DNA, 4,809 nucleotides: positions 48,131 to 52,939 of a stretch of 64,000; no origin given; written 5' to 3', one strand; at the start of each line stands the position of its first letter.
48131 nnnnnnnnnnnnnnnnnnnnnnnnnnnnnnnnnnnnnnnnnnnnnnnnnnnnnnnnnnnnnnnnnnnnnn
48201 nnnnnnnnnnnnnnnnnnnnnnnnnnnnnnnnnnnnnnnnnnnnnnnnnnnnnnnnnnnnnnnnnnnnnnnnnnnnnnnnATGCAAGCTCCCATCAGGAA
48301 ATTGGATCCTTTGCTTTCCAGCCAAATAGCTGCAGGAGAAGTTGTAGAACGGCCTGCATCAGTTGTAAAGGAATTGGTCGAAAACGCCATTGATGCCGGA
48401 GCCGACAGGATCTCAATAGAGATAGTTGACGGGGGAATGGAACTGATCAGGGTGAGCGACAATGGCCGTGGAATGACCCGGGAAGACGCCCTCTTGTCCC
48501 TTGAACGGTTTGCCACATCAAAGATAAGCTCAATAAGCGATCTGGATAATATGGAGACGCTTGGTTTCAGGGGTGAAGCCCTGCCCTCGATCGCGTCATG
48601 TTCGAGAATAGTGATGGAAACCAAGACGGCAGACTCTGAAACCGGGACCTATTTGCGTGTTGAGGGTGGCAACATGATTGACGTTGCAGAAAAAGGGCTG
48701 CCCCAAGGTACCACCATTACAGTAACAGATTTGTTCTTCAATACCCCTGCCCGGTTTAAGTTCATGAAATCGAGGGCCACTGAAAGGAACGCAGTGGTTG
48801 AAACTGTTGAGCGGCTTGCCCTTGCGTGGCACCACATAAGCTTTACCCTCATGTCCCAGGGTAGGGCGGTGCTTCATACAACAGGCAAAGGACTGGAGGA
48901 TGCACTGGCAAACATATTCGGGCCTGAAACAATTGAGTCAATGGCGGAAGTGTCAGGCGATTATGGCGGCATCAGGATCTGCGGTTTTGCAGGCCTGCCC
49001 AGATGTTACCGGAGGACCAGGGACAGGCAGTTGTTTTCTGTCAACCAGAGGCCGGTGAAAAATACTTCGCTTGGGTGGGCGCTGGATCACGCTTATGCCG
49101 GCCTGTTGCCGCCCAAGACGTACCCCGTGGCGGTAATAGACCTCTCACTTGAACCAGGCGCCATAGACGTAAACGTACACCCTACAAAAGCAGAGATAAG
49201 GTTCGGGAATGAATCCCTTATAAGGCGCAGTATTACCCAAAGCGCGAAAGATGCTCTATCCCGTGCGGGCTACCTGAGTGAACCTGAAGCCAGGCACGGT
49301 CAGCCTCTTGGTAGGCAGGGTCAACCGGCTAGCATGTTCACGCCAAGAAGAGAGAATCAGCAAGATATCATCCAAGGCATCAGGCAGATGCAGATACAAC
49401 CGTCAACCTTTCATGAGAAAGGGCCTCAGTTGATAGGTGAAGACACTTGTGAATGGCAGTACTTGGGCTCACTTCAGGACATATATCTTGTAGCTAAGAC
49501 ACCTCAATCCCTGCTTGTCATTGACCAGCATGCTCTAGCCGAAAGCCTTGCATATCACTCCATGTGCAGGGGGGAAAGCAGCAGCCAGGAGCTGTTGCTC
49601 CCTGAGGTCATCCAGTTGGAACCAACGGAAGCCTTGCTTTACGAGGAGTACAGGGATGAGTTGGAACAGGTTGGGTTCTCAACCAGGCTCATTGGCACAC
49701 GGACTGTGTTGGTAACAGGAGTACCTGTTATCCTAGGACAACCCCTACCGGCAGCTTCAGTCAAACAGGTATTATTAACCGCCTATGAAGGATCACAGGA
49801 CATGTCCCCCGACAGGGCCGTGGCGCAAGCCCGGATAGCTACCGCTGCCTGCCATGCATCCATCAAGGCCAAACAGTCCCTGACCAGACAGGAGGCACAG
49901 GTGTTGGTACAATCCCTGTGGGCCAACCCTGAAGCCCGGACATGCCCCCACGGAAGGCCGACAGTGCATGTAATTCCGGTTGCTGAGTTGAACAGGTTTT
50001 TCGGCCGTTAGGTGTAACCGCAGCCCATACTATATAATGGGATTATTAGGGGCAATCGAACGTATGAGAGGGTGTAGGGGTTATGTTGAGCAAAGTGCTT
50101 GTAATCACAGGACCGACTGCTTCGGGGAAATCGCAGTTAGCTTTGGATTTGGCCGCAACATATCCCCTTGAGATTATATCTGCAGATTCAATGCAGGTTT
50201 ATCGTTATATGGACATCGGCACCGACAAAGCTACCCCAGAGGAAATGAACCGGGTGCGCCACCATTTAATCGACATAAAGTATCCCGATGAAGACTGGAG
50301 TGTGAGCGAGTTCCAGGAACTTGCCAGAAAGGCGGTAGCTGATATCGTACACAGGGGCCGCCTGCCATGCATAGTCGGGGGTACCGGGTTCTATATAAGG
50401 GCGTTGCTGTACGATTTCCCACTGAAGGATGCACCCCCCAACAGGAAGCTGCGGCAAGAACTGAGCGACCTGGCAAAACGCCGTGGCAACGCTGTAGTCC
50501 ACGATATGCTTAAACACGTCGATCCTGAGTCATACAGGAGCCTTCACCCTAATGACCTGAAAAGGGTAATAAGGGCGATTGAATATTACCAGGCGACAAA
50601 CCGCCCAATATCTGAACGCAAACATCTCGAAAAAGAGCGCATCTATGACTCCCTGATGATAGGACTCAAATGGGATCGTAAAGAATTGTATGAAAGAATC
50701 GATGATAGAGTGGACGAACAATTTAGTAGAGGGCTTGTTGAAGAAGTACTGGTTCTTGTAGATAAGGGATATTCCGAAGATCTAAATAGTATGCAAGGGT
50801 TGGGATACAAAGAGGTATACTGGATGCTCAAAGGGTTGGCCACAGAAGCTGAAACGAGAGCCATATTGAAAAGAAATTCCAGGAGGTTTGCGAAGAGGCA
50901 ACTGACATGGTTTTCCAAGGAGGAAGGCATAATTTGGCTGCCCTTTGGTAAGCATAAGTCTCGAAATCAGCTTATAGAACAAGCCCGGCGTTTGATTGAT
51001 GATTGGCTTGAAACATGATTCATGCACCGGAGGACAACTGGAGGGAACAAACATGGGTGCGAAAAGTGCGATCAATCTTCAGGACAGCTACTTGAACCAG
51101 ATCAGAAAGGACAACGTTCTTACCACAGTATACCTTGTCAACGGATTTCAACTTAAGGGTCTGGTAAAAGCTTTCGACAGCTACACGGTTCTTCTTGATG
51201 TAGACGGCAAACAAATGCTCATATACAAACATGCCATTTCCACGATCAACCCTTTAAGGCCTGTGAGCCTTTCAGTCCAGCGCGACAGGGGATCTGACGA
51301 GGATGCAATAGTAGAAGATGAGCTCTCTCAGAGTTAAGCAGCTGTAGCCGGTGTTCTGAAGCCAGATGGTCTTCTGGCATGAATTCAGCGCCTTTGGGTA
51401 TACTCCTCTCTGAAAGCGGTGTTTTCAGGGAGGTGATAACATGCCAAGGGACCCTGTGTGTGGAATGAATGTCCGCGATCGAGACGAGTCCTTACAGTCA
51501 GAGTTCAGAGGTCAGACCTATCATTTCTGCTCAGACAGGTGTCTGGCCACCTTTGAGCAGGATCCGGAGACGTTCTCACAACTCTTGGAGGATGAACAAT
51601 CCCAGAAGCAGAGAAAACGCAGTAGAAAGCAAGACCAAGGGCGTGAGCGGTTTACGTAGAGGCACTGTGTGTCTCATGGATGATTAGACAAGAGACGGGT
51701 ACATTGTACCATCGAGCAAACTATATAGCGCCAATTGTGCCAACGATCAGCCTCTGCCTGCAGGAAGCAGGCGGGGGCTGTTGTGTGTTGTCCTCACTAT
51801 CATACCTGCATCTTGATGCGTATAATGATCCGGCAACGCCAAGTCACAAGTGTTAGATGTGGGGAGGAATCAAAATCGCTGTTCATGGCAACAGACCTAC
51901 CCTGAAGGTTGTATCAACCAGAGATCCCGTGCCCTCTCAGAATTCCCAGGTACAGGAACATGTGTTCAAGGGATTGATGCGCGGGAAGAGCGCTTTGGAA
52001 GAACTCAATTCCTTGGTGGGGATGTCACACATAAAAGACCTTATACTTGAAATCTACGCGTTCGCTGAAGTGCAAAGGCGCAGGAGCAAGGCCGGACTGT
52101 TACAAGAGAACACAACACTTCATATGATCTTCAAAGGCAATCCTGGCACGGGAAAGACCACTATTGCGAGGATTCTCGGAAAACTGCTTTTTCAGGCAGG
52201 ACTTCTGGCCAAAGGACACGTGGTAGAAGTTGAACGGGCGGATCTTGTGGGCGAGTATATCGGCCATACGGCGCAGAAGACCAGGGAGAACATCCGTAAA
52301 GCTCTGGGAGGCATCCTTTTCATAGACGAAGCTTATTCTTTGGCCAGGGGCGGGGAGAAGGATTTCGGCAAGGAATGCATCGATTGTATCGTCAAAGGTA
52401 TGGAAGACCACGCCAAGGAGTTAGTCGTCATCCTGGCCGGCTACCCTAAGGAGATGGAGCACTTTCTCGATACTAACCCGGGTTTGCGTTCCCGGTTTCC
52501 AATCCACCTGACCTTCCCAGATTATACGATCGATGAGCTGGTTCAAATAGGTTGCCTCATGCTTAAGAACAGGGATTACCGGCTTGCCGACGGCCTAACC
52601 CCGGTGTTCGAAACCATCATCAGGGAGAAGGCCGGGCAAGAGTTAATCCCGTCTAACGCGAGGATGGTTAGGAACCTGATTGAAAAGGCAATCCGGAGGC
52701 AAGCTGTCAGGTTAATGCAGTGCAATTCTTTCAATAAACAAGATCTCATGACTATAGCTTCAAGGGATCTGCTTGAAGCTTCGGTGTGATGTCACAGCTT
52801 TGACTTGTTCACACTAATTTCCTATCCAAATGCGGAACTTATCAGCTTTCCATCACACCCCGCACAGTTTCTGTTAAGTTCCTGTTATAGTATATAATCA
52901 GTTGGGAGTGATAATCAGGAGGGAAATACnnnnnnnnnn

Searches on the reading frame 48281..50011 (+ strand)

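Call 31: search_protein_families(library=pfam, proteins=[window:48281-50011:+], max_evalue=0.001)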
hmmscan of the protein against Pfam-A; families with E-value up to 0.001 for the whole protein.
window:48281-50011:+ (576 aa): 4 families
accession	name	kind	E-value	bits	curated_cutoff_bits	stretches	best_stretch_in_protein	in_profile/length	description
PF01119.25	DNA_mis_repair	-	2.1e-32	111.7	26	1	210-326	2-118/119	DNA mismatch repair protein, C-terminal domain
PF08676.16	MutL_C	-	5.6e-26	91.4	25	1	395-534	1-142/142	MutL C terminal dimerisation domain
PF13589.12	HATPase_c_3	-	1.5e-11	44.9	25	1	26-123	4-101/137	Histidine kinase-, DNA gyrase B-, and HSP90-like ATPase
PF02518.31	HATPase_c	-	1.4e-09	38.8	26.4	1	23-109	4-82/111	Histidine kinase-, DNA gyrase B-, and HSP90-like ATPase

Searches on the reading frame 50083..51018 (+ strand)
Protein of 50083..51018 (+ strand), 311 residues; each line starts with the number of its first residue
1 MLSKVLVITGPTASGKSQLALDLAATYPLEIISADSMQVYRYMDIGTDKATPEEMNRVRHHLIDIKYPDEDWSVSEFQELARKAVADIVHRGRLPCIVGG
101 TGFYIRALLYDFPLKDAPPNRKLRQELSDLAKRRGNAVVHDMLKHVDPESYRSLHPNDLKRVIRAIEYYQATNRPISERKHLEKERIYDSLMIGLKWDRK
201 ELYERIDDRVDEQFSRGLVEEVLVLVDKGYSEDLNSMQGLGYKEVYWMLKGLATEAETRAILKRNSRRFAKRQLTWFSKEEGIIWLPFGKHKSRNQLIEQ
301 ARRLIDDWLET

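Call 31: search_protein_families(library=pfam, proteins=[window:50083-51018:+], max_evalue=0.001)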
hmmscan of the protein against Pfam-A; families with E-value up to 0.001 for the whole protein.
window:50083-51018:+ (311 aa): 3 families
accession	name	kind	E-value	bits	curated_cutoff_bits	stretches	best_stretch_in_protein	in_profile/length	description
PF01715.23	IPPT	-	4.8e-84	282.3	23.6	1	38-279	1-242/243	IPP transferase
PF01745.22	IPT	-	6.5e-07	29.4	20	1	4-62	2-60/233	Isopentenyl transferase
PF13671.12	AAA_33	-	0.00041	21.1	27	0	5-62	1-59/143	AAA domain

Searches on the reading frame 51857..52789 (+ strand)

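Call 31: search_protein_families(library=pfam, proteins=[window:51857-52789:+], max_evalue=0.001)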
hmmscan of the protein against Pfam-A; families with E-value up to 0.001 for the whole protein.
window:51857-52789:+ (310 aa): 6 families
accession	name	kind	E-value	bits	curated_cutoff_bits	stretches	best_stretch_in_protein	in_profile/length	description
PF00004.35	AAA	-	1.2e-15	58.6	21.2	1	90-221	1-130/131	ATPase family associated with various cellular activities (AAA)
PF17866.7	AAA_lid_6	-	8.5e-15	55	24.3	1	250-305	6-60/60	AAA lid domain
PF05496.18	RuvB_N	-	0.00019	21.7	27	1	82-164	28-98/159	Holliday junction DNA helicase RuvB P-loop domain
PF13401.12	AAA_22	-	0.0002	22.1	27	0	87-127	5-33/130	AAA domain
PF07728.20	AAA_5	-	0.00024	21.6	22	1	89-158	1-74/139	AAA domain (dynein-related subfamily)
PF01078.27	Mg_chelatase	-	0.00028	20.8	20.3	0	89-113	24-48/207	Magnesium chelatase, subunit ChlI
